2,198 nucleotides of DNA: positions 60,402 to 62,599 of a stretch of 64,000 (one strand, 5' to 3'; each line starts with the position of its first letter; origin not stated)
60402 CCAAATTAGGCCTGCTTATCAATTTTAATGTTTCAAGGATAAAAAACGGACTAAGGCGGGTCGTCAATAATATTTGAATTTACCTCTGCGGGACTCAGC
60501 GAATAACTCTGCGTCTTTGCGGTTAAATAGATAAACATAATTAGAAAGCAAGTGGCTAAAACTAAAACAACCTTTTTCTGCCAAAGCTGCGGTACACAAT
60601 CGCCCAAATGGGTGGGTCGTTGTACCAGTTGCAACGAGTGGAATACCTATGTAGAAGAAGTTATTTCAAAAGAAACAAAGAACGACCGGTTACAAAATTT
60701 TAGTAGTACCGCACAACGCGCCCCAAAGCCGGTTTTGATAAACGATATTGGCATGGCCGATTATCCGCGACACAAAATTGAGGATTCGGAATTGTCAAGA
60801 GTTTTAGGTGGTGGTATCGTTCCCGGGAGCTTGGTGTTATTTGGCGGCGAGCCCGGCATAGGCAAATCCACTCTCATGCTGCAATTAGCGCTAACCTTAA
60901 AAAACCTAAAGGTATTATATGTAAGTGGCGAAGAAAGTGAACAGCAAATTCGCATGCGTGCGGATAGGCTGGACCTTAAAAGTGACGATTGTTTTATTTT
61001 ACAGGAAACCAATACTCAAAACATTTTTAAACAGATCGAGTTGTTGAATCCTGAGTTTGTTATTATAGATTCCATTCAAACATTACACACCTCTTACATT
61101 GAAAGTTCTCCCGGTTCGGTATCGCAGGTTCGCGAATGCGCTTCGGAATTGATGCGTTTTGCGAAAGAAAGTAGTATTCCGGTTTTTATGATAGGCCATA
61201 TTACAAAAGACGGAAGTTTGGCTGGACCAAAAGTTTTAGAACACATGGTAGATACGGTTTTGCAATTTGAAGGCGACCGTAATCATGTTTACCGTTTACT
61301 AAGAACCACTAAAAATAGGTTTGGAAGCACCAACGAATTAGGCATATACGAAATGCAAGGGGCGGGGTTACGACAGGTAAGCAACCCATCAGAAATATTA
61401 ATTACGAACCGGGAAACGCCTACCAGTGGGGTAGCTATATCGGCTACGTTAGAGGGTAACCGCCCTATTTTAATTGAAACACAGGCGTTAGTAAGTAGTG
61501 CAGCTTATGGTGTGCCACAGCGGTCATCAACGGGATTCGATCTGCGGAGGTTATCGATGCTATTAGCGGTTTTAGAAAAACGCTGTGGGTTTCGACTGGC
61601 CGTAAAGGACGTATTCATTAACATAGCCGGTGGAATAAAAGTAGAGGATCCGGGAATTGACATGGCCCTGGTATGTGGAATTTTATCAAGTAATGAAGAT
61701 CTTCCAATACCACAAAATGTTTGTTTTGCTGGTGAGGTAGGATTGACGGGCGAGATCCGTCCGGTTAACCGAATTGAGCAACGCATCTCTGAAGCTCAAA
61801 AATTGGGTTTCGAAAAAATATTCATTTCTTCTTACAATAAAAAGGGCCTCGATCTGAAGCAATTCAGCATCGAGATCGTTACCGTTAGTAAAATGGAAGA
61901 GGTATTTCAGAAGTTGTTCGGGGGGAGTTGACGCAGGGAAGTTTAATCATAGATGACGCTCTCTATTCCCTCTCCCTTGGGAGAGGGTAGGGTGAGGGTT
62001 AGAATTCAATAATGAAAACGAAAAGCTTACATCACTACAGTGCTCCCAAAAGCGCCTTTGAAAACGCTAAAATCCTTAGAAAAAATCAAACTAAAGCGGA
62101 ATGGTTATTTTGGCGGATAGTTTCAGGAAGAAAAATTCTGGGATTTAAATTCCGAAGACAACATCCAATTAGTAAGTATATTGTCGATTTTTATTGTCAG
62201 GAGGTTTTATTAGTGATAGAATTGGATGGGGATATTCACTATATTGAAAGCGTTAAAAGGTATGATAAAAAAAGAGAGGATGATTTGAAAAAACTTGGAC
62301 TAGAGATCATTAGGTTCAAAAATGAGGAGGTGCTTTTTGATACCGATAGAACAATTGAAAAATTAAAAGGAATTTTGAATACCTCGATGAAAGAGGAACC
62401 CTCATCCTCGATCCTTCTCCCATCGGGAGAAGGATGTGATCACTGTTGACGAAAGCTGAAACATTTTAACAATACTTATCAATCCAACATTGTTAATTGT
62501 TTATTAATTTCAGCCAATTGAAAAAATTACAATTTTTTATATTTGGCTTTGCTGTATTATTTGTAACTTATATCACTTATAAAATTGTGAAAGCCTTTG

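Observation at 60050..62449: Three unrelated small-gene families share one lifestyle: repeat-bounded, transposase-less, co-oriented inserts in housekeeping transcription units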

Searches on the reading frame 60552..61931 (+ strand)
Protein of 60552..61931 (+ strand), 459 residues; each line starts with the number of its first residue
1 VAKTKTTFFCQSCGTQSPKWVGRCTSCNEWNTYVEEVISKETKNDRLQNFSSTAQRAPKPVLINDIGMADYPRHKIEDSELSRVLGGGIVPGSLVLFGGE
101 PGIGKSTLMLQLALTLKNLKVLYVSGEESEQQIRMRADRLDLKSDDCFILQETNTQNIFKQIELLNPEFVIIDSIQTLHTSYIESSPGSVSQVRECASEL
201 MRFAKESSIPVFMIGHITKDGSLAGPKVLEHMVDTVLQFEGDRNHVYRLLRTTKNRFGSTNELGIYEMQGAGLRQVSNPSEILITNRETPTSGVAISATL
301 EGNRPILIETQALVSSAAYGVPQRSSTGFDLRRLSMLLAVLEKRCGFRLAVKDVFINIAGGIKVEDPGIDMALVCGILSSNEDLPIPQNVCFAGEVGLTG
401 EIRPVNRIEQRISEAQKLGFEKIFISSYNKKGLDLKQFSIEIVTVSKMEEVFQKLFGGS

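Call 7: search_protein_families(library=pfam, proteins=[window:60552-61931:+], max_evalue=0.01)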
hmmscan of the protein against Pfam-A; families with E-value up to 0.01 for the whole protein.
window:60552-61931:+ (459 aa): 11 families
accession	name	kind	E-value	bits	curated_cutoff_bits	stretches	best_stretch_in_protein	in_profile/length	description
PF06745.19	ATPase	-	2.7e-13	50.3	26.6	1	81-257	8-207/231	KaiC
PF13481.12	AAA_25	-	2.8e-13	50.4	27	1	79-221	20-194/195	AAA domain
PF13541.12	ChlI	-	9.2e-11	42.1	27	1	343-429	35-121/121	Subunit ChlI of Mg-chelatase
PF18073.7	Zn_ribbon_LapB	-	1.2e-08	34.9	25.7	1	10-34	3-27/28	Rubredoxin metal binding domain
PF03796.21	DnaB_C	-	1.5e-08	34.8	27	1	87-136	14-66/255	DnaB-like helicase C terminal domain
PF05362.19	Lon_C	-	7.4e-08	32.6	21.1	1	353-455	95-202/205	Lon protease (S16) C-terminal proteolytic domain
PF00004.35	AAA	-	1.4e-06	29.2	21.2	1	95-216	1-107/131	ATPase family associated with various cellular activities (AAA)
PF13401.12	AAA_22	-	0.00021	22.1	27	1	95-216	8-123/130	AAA domain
PF13173.12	AAA_14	-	0.00085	19.8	27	1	101-178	11-74/129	AAA domain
PF07728.20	AAA_5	-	0.002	18.6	22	1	95-183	2-83/139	AAA domain (dynein-related subfamily)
PF20720.3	nSTAND3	-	0.0045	17.1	27.2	1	94-125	19-52/155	Novel STAND NTPase 3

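Call 8: search_protein_families(library=ncbifam, proteins=[window:60552-61931:+], max_evalue=0.01)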
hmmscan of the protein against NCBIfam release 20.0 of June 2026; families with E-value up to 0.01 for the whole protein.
window:60552-61931:+ (459 aa): 20 families
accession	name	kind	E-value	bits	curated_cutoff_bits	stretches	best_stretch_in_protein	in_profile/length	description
TIGR00416.1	sms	equivalog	4.2e-182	605.9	403.05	1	1-450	1-452/454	DNA repair protein RadA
TIGR02902.1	spore_lonB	equivalog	1.4e-18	66.8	723.3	1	336-456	411-531/531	ATP-dependent protease LonB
TIGR02903.1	spore_lon_C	equivalog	4.4e-14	51.9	678.8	1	342-453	501-612/615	Lon family ATP-dependent protease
TIGR00764.1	lon_rel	equivalog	5.6e-11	41.7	516.6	1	339-456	472-593/608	ATP-dependent protease LonB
TIGR00763.1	lon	equivalog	1.8e-09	36.6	608.05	1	359-456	694-795/795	endopeptidase La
NF006799.0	PRK09302.1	equivalog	1.3e-08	33.9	408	1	80-256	261-451/515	circadian clock protein KaiC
TIGR03881.1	KaiC_arch_4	hypoth_equivalog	1.7e-07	31.1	247.8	1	79-176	8-91/231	KaiC domain-containing protein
NF052589.1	ArlH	equivalog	2.6e-07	30.6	215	1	76-130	4-60/229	archaellum protein ArlH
TIGR02237.1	recomb_radB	equivalog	2.8e-07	30.6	172.4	1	82-256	2-192/210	DNA repair and recombination protein RadB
NF006320.0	PRK08533.1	equivalog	1.1e-06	28.4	215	1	74-126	6-60/230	flagellar accessory protein FlaH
TIGR03600.1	phage_DnaB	exception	2.5e-06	26.8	498.65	1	83-200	186-299/421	phage replicative helicase, DnaB family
NF004629.0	PRK05973.1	equivalog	2.7e-06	26.6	156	1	82-218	54-193/237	DNA helicase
TIGR00368.1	TIGR00368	hypoth_equivalog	2e-05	23.4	362.4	1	344-453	50-161/499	YifB family Mg chelatase-like AAA ATPase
NF004723.0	PRK06067.1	subfamily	5.1e-05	22.9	194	1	79-149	21-93/243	flagellar accessory protein FlaH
TIGR00665.1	DnaB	equivalog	0.0002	20.3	385.25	0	87-136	190-242/435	replicative DNA helicase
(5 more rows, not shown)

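Call 15: find_related_loci(query=window:60552-61931:+, collection=genome_contigs, flank=4000)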
Query window:60552-61931:+ (459 aa) in genome_contigs; peptide patterns used: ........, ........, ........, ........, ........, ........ (x = any residue, [..] = any of these).
599 stretches matched a pattern (row limit reached: there are more); 575 encode a relative of the query (tblastn E <= 1e-3); the best 80 are kept; 80 distinct loci.
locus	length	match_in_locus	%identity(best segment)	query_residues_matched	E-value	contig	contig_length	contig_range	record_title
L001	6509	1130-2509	81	1-457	0e+0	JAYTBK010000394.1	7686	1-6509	MAG: Bacteroidota bacterium isolate GFS_14245 GFS_14245_393, whole genome shotgun sequence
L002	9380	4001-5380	79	1-457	0e+0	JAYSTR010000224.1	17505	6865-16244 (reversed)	MAG: Bacteroidota bacterium isolate GFS_125 GFS_125_223, whole genome shotgun sequence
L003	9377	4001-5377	79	1-457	0e+0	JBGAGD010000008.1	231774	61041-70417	MAG: Bacteroidia bacterium isolate MAG_MBR_H125.59 MBRH125-59_opera_contig_365, whole genome shotgun sequence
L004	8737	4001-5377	78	1-457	0e+0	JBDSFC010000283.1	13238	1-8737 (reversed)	MAG: Bacteroidia bacterium isolate cluster1_bin.219 k127_14183370, whole genome shotgun sequence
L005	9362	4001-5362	79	1-451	0e+0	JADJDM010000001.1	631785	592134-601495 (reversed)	MAG: Bacteroidetes bacterium isolate Aved_18-Q3-R54-62_MAXAC.142 tig00006126-10-6314220, whole genome shotgun sequence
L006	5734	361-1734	78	3-457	0e+0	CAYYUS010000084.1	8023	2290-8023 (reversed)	MAG TPA_asm: uncultured Akkermansia sp. isolate SRP302895_co1_53 genome assembly, contig: NODE_18554_length_8023_cov_4.2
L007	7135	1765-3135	77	1-457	0e+0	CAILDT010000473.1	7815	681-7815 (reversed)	MAG: uncultured Bacteroidetes bacterium isolate LinL4_bin-1161 genome assembly, contig: bin-1161:473/994, whole genome s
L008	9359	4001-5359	77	3-457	0e+0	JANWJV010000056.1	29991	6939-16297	MAG: Bacteroidia bacterium isolate CRAIB_MAG76 c_000000030388, whole genome shotgun sequence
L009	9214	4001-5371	77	1-457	0e+0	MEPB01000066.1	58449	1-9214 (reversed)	MAG: Bacteroidetes bacterium RIFCSPLOWO2_12_FULL_35_15 rifcsplowo2_12_scaffold_336, whole genome shotgun sequence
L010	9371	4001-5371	76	1-457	0e+0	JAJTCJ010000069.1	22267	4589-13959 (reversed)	MAG: Bacteroidetes bacterium isolate C_No_T20_B_bin.80 scaffold_3248, whole genome shotgun sequence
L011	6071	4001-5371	76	1-457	0e+0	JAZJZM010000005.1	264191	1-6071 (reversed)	MAG: Bacteroidota bacterium isolate ADI_H2L1_1_122_18_3-bin023 ADIH2L11_B023_0_000000000005, whole genome shotgun sequen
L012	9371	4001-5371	75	1-457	0e+0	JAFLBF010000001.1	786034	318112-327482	MAG: Bacteroidetes bacterium isolate UWPOB_BACT3 gnl_X_OJEEJDBO_1, whole genome shotgun sequence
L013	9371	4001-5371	76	1-457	0e+0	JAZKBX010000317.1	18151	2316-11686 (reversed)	MAG: Bacteroidota bacterium isolate ADI_H3L2_122-bin010_1 ADIH3L2_B010_1_000000000317, whole genome shotgun sequence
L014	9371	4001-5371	76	1-457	0e+0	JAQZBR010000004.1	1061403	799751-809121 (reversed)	MAG: Bacteroidota bacterium isolate C_No_T20_C_bin.137 scaffold_16, whole genome shotgun sequence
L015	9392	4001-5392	76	1-457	0e+0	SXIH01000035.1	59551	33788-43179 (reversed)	MAG: Bacteroidota bacterium isolate F1-120-MAGs045 F1-120__c533991, whole genome shotgun sequence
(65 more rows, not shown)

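Call 20: find_encoding_contigs(protein=window:60552-61931:+, flank=6000, max_places=10)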
Protein window:60552-61931:+ (459 aa): 1 contig read that carries it; 1 place shown.
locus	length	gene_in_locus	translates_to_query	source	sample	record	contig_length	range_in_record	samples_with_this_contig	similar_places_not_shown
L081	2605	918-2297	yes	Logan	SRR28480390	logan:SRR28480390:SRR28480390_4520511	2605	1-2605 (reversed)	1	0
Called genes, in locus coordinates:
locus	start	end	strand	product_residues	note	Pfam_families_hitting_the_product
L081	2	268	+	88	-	?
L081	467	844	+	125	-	PF13366:PDDEXK_3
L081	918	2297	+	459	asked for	PF18073:Zn_ribbon_LapB, PF13481:AAA_25, PF03796:DnaB_C (faint), PF06745:ATPase, PF23442:DUF7125 (weak), PF00004:AAA (weak), PF13541:ChlI, PF05362:Lon_C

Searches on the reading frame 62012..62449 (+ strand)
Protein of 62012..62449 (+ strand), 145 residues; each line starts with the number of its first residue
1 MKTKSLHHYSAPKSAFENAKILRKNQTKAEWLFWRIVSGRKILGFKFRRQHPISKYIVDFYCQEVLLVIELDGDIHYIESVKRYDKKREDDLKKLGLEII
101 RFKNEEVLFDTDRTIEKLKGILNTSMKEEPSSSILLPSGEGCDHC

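Call 7: search_protein_families(library=pfam, proteins=[window:62012-62449:+], max_evalue=0.01)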
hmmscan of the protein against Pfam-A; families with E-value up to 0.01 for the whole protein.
window:62012-62449:+ (145 aa): 2 families
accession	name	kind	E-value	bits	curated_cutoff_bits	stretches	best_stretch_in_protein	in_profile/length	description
PF04480.18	DUF559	-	5.4e-32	110.4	20.6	1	16-119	4-105/109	Protein of unknown function (DUF559)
PF18741.7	MTES_1575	-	4.1e-08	33.6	38.2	1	44-119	13-93/96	REase_MTES_1575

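Call 8: search_protein_families(library=ncbifam, proteins=[window:62012-62449:+], max_evalue=0.01)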
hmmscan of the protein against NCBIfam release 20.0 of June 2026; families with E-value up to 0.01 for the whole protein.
window:62012-62449:+ (145 aa): 1 family
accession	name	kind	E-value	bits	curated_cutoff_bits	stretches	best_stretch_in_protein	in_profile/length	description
NF007294.0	PRK09767.1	equivalog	4.2e-20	72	218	1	17-124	7-112/117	DUF559 domain-containing protein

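Call 22: find_related_loci(query=window:62012-62449:+, collection=viral_contigs, flank=3000)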
Query window:62012-62449:+ (145 aa) in viral_contigs; peptide patterns used: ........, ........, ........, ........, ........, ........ (x = any residue, [..] = any of these).
6 stretches matched a pattern; 1 encode a relative of the query (tblastn E <= 1e-3); 1 distinct loci.
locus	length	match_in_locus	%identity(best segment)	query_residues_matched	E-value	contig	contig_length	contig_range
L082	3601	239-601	41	6-128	5e-22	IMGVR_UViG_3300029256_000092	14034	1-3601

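Call 44: search_protein_families(library=padloc, proteins=[window:62012-62449:+], max_evalue=0.01)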
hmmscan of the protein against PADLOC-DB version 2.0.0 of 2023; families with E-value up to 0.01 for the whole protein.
window:62012-62449:+ (145 aa): 2 families
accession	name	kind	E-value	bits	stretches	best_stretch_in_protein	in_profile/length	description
PDLC02868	DpdF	-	0.00028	16.7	1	55-110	81-136/1078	DpdF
PDLC03210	mREase_II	-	0.0005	17.5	1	55-118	52-118/294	Type II methyl-directed restriction enzyme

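Call 45: search_protein_families(library=phrogs, proteins=[window:62012-62449:+], max_evalue=0.001)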
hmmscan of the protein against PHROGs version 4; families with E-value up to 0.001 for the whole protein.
window:62012-62449:+ (145 aa): 3 families
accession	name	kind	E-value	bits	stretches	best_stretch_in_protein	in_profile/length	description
phrog_559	-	DNA, RNA and nucleotide metabolism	4.5e-06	26.7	1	45-128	328-421/607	HNH endonuclease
phrog_9529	-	unknown function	2.1e-05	25.4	1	44-128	112-200/247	-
phrog_33220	-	unknown function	0.00015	20.2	1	57-123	533-597/1558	-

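Call 47: search_solved_structures(query=window:62012-62449:+, max_evalue=0.01)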
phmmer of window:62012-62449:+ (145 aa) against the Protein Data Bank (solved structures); distinct sequences matched with E-value up to 0.01: 1.
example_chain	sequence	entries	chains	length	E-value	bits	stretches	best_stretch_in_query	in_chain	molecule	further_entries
3hrl_A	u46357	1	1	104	3.5e-15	59.3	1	27-123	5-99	Endonuclease-Like Protein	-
